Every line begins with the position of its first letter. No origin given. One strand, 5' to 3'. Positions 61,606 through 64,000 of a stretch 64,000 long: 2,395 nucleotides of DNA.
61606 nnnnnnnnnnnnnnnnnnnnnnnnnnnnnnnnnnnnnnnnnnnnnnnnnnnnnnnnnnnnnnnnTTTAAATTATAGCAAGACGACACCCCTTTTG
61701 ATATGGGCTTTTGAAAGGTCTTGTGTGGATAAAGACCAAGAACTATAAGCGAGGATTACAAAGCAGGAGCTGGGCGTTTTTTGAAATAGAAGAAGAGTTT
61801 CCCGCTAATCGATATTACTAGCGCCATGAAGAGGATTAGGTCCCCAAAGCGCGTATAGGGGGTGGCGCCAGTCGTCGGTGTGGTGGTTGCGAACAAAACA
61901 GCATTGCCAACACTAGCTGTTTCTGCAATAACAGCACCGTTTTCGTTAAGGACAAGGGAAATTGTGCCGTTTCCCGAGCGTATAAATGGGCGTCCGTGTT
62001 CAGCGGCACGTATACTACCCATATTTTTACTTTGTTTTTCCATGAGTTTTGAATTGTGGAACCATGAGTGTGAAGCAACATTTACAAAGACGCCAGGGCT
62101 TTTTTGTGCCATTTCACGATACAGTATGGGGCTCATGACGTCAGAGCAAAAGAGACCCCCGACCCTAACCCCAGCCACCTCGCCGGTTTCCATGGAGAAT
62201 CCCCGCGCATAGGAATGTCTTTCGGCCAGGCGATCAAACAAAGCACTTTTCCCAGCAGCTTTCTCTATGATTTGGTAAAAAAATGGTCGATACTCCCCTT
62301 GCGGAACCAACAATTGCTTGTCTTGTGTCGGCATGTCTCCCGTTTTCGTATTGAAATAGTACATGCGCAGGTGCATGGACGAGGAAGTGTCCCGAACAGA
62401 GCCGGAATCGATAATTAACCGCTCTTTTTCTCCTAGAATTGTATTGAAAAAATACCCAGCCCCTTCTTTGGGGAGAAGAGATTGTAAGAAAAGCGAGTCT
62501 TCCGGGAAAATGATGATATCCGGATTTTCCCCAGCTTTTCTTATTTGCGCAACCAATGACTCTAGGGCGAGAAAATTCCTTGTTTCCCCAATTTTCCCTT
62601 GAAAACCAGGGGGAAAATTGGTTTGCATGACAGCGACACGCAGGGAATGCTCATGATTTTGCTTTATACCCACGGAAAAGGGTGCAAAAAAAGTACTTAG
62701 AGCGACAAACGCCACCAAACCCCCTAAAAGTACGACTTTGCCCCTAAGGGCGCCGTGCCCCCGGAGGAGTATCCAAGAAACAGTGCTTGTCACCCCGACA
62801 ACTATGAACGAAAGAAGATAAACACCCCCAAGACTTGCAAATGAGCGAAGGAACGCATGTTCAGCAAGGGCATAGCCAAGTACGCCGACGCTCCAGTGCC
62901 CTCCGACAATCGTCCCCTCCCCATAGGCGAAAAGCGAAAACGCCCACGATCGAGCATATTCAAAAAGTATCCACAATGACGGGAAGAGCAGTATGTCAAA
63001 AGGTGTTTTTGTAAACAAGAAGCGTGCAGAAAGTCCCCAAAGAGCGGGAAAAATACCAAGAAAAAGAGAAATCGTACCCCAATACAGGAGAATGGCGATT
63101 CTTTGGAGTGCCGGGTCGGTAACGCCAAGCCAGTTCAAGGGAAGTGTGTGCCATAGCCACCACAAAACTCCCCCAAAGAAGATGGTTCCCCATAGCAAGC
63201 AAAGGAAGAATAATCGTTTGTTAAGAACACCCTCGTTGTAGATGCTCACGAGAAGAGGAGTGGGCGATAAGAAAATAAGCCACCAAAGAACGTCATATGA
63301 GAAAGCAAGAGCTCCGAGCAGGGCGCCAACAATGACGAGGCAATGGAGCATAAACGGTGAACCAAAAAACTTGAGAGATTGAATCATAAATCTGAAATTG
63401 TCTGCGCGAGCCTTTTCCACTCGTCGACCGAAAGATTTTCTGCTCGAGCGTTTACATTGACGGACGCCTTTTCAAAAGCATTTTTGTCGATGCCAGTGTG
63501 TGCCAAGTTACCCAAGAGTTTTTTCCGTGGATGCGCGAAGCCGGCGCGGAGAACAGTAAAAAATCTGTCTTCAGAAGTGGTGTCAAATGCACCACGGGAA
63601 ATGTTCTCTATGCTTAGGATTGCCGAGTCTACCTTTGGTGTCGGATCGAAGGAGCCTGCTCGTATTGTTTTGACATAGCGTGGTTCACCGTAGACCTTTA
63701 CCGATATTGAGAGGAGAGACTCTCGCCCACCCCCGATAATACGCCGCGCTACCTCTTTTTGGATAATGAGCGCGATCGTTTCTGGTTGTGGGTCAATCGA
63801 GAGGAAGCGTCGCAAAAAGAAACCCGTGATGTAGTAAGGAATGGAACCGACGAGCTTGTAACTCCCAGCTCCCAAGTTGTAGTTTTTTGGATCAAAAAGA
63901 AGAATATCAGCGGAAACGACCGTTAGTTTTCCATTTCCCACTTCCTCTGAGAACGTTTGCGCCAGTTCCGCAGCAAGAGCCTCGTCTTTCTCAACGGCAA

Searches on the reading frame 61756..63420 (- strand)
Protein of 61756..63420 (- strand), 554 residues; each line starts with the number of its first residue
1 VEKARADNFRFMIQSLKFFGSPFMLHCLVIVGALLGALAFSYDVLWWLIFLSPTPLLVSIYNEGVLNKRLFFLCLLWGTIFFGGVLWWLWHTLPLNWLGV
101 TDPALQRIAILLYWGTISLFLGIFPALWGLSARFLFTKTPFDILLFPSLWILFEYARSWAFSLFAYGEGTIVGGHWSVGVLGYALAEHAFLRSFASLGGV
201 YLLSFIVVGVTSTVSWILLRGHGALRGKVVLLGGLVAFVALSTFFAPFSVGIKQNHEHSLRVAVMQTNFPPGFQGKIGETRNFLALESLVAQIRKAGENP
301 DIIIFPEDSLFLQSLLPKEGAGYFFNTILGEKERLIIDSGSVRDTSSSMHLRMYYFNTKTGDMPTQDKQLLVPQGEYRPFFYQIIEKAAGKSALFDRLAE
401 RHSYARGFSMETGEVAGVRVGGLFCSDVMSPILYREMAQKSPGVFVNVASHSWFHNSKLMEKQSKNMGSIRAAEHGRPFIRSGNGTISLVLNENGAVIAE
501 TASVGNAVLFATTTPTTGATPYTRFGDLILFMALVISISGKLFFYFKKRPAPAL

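Call 42: search_protein_families(library=pfam, proteins=[window:61756-63420:-], max_evalue=0.00001)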
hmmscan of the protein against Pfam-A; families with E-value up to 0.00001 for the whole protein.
window:61756-63420:- (554 aa): 2 families
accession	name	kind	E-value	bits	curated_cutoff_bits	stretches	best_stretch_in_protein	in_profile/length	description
PF20154.4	LNT_N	-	1.7e-16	61.3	27.1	1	33-210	2-156/159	Apolipoprotein N-acyltransferase N-terminal domain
PF00795.27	CN_hydrolase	-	1.2e-06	28.5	23.2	1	262-515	2-249/256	Carbon-nitrogen hydrolase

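Call 70: search_solved_structures(query=window:61756-63420:-, max_evalue=0.001, show_alignments=1)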
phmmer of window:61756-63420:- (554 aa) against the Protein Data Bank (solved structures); distinct sequences matched with E-value up to 0.001: 10.
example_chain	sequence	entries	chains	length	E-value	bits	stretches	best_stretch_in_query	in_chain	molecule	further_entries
5n6m_A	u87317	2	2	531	2.8e-15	59.4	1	26-525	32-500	Apolipoprotein N-acyltransferase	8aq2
5vrg_A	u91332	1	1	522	4.5e-12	48.8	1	30-533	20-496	Apolipoprotein N-acyltransferase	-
6q3a_A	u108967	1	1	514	4.7e-12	48.7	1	30-533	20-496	Apolipoprotein N-acyltransferase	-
6nwr_A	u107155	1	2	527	5.1e-12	48.6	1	30-533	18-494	Apolipoprotein N-acyltransferase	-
5n6h_A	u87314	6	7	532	5.4e-12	48.5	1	30-533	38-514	Apolipoprotein N-acyltransferase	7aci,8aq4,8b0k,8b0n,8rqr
8q2p_A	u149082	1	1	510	6.1e-12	48.4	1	30-533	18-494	Apolipoprotein N-acyltransferase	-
5xhq_A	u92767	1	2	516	2.6e-11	46.3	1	30-532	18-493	Apolipoprotein N-acyltransferase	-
5n6l_A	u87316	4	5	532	1.5e-10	43.7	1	30-533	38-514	Apolipoprotein N-acyltransferase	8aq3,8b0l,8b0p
8b0m_A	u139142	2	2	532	2.1e-10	43.3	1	30-533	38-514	Apolipoprotein N-acyltransferase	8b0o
5vrh_A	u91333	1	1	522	2.4e-10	43.1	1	30-533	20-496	Apolipoprotein N-acyltransferase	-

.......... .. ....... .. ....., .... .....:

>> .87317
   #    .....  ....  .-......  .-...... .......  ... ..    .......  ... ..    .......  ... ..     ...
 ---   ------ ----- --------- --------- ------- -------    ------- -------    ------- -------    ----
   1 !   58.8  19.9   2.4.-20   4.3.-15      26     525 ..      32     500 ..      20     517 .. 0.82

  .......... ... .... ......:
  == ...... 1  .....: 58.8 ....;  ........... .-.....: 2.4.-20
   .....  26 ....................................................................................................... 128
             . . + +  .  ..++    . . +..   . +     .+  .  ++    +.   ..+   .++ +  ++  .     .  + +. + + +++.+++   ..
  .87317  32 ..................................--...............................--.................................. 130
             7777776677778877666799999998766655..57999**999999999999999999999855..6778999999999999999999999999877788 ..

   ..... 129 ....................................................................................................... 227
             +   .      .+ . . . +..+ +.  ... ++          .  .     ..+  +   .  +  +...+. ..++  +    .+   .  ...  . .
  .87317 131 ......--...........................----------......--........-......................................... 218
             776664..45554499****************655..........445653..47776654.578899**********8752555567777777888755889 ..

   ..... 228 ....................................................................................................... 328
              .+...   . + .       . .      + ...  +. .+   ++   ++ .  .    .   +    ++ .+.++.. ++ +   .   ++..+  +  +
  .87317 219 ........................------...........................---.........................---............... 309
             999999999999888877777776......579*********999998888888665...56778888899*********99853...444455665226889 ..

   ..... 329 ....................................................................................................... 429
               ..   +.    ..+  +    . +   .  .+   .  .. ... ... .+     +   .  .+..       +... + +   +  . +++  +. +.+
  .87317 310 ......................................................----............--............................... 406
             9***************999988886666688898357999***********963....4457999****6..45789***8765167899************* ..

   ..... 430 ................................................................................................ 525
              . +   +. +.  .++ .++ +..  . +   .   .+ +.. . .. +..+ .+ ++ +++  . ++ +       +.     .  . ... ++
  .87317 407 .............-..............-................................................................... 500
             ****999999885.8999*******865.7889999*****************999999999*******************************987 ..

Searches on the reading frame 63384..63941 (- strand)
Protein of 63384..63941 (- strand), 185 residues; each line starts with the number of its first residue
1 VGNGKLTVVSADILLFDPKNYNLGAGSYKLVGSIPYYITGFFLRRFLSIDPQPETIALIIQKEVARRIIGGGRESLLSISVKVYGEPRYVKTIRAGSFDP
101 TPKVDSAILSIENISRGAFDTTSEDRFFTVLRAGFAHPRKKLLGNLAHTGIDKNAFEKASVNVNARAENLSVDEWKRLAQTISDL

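Call 42: search_protein_families(library=pfam, proteins=[window:63384-63941:-], max_evalue=0.00001)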
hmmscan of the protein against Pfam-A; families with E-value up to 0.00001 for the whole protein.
window:63384-63941:- (185 aa): 1 family
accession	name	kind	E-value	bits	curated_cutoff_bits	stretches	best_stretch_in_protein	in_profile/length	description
PF00398.26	RrnaAD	-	3.3e-24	85.9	24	1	3-182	75-261/263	Ribosomal RNA adenine dimethylase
